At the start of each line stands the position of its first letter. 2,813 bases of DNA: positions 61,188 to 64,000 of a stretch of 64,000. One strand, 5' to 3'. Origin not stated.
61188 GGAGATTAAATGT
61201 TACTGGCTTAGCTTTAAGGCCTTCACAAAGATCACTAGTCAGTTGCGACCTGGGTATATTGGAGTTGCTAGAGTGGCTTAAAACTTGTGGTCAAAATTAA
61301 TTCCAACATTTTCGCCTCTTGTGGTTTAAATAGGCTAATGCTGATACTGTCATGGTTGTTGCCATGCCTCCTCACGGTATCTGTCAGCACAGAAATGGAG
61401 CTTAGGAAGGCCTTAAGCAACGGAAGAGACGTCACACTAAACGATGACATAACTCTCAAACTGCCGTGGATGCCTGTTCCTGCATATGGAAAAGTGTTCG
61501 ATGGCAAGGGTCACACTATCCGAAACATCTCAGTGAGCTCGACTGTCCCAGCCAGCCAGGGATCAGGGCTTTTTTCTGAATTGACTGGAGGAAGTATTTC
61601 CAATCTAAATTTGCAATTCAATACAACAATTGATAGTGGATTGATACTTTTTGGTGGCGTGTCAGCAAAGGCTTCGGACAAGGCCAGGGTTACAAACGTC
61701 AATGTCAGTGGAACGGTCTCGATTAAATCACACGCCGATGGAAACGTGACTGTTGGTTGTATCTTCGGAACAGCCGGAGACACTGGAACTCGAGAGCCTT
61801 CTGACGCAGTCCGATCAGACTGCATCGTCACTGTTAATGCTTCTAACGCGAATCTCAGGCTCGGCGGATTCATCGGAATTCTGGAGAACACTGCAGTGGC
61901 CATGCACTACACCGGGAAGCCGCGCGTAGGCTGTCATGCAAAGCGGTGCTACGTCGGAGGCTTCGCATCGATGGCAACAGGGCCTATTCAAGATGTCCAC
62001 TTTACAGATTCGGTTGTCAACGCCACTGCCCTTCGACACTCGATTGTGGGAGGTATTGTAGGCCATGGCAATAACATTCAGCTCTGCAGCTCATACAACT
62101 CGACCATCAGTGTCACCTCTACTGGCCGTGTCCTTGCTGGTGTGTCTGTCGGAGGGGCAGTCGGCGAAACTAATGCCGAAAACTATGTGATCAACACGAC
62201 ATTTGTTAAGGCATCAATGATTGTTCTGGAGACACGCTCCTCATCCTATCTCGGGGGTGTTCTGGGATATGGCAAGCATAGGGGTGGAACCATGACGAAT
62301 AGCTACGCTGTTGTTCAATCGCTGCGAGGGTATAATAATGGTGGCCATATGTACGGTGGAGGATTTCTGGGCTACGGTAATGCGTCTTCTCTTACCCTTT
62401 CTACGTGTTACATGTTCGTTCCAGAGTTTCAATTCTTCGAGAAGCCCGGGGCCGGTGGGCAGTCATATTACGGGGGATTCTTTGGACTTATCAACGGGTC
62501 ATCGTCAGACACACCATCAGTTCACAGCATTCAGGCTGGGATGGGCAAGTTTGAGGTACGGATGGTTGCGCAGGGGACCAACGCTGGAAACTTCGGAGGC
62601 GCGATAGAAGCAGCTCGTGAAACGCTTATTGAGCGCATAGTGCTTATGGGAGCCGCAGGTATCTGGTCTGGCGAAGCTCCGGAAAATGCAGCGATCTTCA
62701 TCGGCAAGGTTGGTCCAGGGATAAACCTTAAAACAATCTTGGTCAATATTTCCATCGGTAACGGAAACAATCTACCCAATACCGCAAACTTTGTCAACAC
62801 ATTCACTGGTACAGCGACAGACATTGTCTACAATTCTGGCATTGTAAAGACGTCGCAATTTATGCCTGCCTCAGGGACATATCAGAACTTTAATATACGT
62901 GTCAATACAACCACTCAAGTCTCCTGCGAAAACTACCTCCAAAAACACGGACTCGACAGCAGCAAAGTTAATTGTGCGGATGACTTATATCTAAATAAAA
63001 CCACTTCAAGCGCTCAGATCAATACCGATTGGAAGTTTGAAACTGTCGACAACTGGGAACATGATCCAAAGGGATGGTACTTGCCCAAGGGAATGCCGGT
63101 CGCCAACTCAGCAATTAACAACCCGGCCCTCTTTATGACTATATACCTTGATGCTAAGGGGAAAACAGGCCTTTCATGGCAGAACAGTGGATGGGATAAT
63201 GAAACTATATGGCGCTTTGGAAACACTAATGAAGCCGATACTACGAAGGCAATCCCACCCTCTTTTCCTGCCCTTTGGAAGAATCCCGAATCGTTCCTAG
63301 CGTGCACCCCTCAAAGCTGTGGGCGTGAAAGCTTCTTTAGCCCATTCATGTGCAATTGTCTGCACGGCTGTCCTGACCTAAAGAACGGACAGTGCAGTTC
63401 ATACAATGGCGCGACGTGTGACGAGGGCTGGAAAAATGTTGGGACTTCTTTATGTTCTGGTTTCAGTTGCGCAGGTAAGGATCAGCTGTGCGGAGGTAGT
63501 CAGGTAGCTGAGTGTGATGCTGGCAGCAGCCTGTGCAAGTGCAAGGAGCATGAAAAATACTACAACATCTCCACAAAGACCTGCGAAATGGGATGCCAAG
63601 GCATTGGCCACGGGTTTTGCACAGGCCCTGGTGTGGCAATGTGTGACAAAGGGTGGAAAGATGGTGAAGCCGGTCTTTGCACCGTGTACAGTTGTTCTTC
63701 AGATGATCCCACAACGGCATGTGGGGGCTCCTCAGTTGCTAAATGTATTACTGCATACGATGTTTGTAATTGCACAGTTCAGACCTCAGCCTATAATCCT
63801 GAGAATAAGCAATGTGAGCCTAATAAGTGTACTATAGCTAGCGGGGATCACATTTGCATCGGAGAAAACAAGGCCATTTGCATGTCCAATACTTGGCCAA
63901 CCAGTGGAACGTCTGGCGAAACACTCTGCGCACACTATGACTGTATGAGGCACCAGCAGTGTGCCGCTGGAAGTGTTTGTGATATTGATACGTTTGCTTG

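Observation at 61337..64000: Signal-peptide protein combining GLUG-like glycine repeats with EGF-like cysteine repeats, missing from the ORF track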

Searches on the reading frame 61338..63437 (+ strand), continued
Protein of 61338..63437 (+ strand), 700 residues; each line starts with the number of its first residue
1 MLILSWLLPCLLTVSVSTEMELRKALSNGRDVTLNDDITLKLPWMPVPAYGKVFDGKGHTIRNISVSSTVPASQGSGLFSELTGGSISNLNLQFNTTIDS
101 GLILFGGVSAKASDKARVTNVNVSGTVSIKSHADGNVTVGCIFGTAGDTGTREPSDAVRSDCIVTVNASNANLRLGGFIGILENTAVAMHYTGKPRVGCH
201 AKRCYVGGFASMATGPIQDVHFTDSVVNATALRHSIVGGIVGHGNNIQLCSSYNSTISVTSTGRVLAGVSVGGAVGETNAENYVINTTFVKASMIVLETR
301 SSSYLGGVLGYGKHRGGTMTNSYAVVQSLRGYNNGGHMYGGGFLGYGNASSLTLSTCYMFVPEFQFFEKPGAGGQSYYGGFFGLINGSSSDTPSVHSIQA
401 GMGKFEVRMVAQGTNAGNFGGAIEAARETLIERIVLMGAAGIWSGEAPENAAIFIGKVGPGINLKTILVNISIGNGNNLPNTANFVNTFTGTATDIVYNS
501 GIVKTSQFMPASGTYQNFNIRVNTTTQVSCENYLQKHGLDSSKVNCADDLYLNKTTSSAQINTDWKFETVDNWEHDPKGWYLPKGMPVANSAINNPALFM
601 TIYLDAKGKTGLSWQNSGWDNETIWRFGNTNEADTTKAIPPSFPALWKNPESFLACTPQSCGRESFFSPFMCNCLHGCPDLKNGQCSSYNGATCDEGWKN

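Call 51: fold_search(model_id=the predicted structure, library=pdb)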
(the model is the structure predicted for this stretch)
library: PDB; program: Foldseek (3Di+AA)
matches with E <= 10: 59; with E <= 0.001: 0
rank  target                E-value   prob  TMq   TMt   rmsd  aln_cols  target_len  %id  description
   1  3n6z                  3.2e-03  1.00  0.23  0.42  10.2       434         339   14  Crystal structure of a putative immunoglobulin A1 protease (BACOVA_03286) from Bacteroides ovatus at 1.30 A resolution (released 2010-07-21)
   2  7uvk                  2.1e-02  1.00  0.23  0.13   8.7       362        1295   12  G. haemolysans IgA1 protease (released 2022-11-23)
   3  7uvl_P                2.6e-02  1.00  0.25  0.14   8.0       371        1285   12  IgA1 Protease with IgA1 substrate (released 2022-11-23)
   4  6xja_P                6.8e-02  0.99  0.25  0.14   8.1       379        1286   13  Streptococcus Pneumoniae IgA1 Protease with IgA1 substrate (released 2021-01-20)
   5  6xjb                  1.7e-01  0.99  0.27  0.16   7.5       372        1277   13  IgA1 Protease (released 2020-12-09)
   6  5ny0                  3.2e-01  0.15  0.15  0.23  15.1       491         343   10  L. reuters 100-23 SRRP (released 2018-03-21)
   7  5nxk_A                3.3e-01  0.09  0.10  0.18  17.2       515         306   13  L. reuteri 53608 SRRP (released 2018-03-21)
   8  5nxk_B                6.2e-01  0.13  0.14  0.25  17.2       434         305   12  L. reuteri 53608 SRRP (released 2018-03-21)
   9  2x6x_A                1.1e+00  0.11  0.22  0.24  13.0       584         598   11  Tailspike protein mutant D339N of E.coli bacteriophage HK620 in complex with hexasaccharide (released 2011-03-02)
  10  7xzd_A                1.2e+00  0.04  0.15  0.20  16.4       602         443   12  Mutant (F179A) of the N-terminal domain of fucoidan lyase FdlA (released 2022-09-28)
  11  7jwf_B                1.2e+00  0.06  0.15  0.17  17.7       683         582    7  Crystal structure of PdGH110B D344N in complex with alpha-(1,3)-galactobiose (released 2020-11-04)
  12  7jgj_A                1.4e+00  0.60  0.23  0.14   7.5       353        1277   14  IgA1 Protease in complex with neutralizing mAb (released 2020-12-09)
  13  7xze_A                1.6e+00  0.04  0.15  0.20  15.9       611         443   10  Mutant (H176A) of the N-terminal domain of fucoidan lyase FdlA (released 2022-09-28)
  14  6g0x_A                2.0e+00  0.11  0.27  0.30  10.7       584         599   10  TAILSPIKE PROTEIN OF E. COLI BACTERIOPHAGE HK620 IN COMPLEX WITH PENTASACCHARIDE (released 2018-04-04)
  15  8ikw_B                2.1e+00  0.14  0.24  0.40  10.6       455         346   12  A complex structure of PGIP-PG (released 2024-02-07)
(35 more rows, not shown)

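Call 60: find_encoding_contigs(protein=P0008, flank=5000, max_places=3)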
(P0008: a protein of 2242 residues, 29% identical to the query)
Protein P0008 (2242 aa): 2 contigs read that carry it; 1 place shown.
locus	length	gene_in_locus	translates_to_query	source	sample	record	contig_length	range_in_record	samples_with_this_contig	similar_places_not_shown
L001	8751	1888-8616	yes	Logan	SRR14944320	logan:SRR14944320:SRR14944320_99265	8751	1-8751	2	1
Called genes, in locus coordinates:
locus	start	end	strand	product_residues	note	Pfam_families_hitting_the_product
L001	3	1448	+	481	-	?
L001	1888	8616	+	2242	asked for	-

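Call 61: find_encoding_contigs(protein=P0089, flank=5000, max_places=3)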
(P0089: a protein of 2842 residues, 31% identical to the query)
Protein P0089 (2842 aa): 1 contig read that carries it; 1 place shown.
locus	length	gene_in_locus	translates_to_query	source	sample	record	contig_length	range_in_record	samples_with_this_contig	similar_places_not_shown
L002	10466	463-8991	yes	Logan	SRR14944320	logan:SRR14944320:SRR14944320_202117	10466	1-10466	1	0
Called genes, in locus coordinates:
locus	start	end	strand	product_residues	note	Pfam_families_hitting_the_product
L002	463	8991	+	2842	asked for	-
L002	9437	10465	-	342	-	?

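Call 73: find_encoding_contigs(protein=P0001, flank=8000, max_places=2)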
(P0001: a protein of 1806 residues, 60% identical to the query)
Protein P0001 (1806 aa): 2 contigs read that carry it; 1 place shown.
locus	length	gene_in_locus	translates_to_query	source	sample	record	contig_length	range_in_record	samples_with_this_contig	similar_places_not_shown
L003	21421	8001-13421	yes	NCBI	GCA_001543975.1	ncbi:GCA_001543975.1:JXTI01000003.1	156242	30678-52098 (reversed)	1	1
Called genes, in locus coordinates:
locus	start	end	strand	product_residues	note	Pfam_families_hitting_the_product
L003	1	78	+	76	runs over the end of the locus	-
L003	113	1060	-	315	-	PF01138:RNase_PH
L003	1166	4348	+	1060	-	PF04851:ResIII (faint), PF06733:DEAD_2, PF13307:Helicase_C_2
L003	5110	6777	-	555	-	PF00224:PK, PF02887:PK_C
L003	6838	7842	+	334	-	PF23023:Anti-Pycsar_Apyc1 (weak), PF12706:Lactamase_B_2 (weak)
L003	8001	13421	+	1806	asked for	-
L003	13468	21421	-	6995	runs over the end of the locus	-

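Call 74: find_encoding_contigs(protein=P0002, flank=8000, max_places=2)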
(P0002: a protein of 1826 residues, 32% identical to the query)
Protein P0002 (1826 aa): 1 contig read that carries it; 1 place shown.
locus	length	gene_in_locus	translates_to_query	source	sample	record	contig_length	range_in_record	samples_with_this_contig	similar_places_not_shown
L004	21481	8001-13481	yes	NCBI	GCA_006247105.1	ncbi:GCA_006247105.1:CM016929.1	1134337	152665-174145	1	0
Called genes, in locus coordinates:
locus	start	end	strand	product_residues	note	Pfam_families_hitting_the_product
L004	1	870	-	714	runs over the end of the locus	-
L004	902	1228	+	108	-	-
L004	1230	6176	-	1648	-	PF13892:DBINO, PF00176:SNF2-rel_dom, PF11496:HDA2-3 (weak), PF00271:Helicase_C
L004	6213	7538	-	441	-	-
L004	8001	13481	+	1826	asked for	-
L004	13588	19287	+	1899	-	-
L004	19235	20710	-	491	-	-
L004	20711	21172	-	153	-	-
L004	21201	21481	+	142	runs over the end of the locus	-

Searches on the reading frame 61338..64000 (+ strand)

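Call 6: search_protein_families(library=pfam, proteins=[window:61338-64000:+], max_evalue=1)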
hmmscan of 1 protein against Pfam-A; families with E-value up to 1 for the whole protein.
window:61338-64000:+ (887 aa): 1 family
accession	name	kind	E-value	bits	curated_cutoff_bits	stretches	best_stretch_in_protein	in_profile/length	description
PF05342.19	Peptidase_M26_N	-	0.068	12.8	27.7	1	77-125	204-250/250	M26 IgA1-specific Metallo-endopeptidase N-terminal region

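Call 7: find_homologous_proteins(query=window:61338-64000:+)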
Query window:61338-64000:+: 8000 candidates shared short words with the query, none scored E <= 0.001.

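Call 18: search_protein_families(library=ncbifam, proteins=[window:61338-64000:+], max_evalue=1)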
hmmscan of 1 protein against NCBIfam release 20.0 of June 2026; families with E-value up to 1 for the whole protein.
window:61338-64000:+ (887 aa): 0 families

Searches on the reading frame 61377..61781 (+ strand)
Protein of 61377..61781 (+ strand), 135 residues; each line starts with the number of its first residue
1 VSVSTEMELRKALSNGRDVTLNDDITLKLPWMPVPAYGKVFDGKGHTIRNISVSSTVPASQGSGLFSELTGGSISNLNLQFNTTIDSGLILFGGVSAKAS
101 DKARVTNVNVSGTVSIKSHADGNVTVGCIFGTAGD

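Call 54: search_protein_families(library=pfam, proteins=[window:61377-61781:+], max_evalue=10)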
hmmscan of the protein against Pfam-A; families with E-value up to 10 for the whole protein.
seq(135 aa): 4 families
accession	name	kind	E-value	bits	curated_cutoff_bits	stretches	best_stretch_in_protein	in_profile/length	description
PF05342.19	Peptidase_M26_N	-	0.0056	16.4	27.7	1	64-112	204-250/250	M26 IgA1-specific Metallo-endopeptidase N-terminal region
PF20585.4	Pectate_lyase_5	-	0.0095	16.5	24.3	1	2-112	3-119/126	Putative pectate lyase-like adhesive domain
PF22118.2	MtrF-like_dom-III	-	0.039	13.9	27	1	37-119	55-133/143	Decaheme cytochrome c component MtrF-like domain III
PF07581.17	Glug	-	0.083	13.8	20.5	1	92-115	5-28/28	The GLUG motif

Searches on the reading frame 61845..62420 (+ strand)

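Call 54: search_protein_families(library=pfam, proteins=[window:61845-62420:+], max_evalue=10)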
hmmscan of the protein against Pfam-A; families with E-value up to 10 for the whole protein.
seq(192 aa): 1 family
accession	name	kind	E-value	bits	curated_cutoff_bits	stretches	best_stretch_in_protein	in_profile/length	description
PF07581.17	Glug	-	0.39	11.7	20.5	1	133-155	2-23/28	The GLUG motif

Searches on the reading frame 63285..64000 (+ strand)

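Call 54: search_protein_families(library=pfam, proteins=[window:63285-64000:+], max_evalue=10)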
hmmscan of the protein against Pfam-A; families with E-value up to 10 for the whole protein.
window:63285-64000:+ (238 aa): 0 families

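Call 56: search_solved_structures(query=window:63285-64000:+, max_evalue=10, show_alignments=2)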
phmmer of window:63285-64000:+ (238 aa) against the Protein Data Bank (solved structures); distinct sequences matched with E-value up to 10: 0.

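Call 70: predict_structure(alignment_id=A2)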
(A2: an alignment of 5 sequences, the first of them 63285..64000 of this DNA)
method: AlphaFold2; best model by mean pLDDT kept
length: 238 residues; sequences in the alignment: 5
mean_pLDDT: 80.3   pTM: 0.61
mean pLDDT of the five models: 80.3, 78.1, 73.4, 68.2, 45.0
residues with pLDDT >= 90: 63; 70-90: 126; 50-70: 33; < 50: 16
segments of 3 or more residues with pLDDT < 50: 1-3, 219-222
pLDDT, mean of each block of 10 residues (from residue 1): 62 89 89 90 90 86 89 87 91 91 89 91 82 85 76 86 88 88 74 81 59 58 49 51
secondary structure, 60 per line:
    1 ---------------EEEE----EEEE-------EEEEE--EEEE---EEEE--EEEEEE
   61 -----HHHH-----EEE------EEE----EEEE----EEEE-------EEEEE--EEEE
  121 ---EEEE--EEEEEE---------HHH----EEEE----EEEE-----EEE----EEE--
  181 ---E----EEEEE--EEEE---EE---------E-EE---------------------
elements in order: E16-19 E24-27 E35-39 E42-45 E49-52 E55-60 H66-69 E75-77 E84-86 E91-94 E99-102 E110-114 E117-120 E124-127 E130-135 E152-155 E160-163 E169-171 E176-178 E189-193 E196-199

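Call 72: fold_search(model_id=the predicted structure, library=pdb)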
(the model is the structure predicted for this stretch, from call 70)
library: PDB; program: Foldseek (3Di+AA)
matches with E <= 10: 145; with E <= 0.001: 0
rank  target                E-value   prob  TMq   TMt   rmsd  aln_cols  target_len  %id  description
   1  4xbm_B                1.8e-03  0.47  0.18  0.12  21.0       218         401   20  X-ray crystal structure of Notch ligand Delta-like 1 (released 2015-03-11)
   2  4cbz_A                4.1e-03  0.47  0.16  0.14  13.9       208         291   18  Notch ligand, Jagged-1, contains an N-terminal C2 domain (released 2013-11-27)
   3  2vj2_A                5.7e-03  0.54  0.18  0.25  15.3       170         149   22  Human Jagged-1, domains DSL and EGFs1-3 (released 2008-07-29)
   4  4cc0_A                8.9e-03  0.35  0.17  0.14  14.3       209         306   19  Notch ligand, Jagged-1, contains an N-terminal C2 domain (released 2013-11-27)
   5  4cc0_B                9.5e-03  0.51  0.15  0.14  11.5       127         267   23  Notch ligand, Jagged-1, contains an N-terminal C2 domain (released 2013-11-27)
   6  4cbz_B                1.0e-02  0.57  0.15  0.14  11.7       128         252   23  Notch ligand, Jagged-1, contains an N-terminal C2 domain (released 2013-11-27)
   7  2vj2_B                1.1e-02  0.44  0.15  0.21  12.8       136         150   22  Human Jagged-1, domains DSL and EGFs1-3 (released 2008-07-29)
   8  4neh_B                3.2e-02  0.14  0.16  0.08  15.2       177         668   20  An internal ligand-bound, metastable state of a leukocyte integrin, aXb2 (released 2014-01-15)
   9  5mwf_E                4.8e-02  0.35  0.16  0.15  11.8       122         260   21  Human Jagged2 C2-EGF2 (released 2017-06-14)
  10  5mvx                  4.8e-02  0.21  0.17  0.14  14.8       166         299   18  Human DLL4 C2-EGF3 (released 2017-06-14)
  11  6pog_B                5.1e-02  0.12  0.17  0.17  17.9       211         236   18  Crystal structure of the NELL2 EGF1-6-Robo3 FN1 complex (released 2020-05-06)
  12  4xbm_A                6.2e-02  0.25  0.15  0.15  12.2       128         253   22  X-ray crystal structure of Notch ligand Delta-like 1 (released 2015-03-11)
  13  5mw5                  6.6e-02  0.25  0.15  0.14  11.6       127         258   23  Human Jagged2 C2-EGF2 (released 2017-06-14)
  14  5e6w                  9.1e-02  0.09  0.12  0.10  14.4       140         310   23  Re-refinement of the Crystal Structure of the Plexin-Semaphorin-Integrin Domain/Hybrid Domain/I-EGF1 Segment from the Hu (released 2016-03-02)
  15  5mwf_C                9.7e-02  0.25  0.16  0.15  12.0       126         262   22  Human Jagged2 C2-EGF2 (released 2017-06-14)
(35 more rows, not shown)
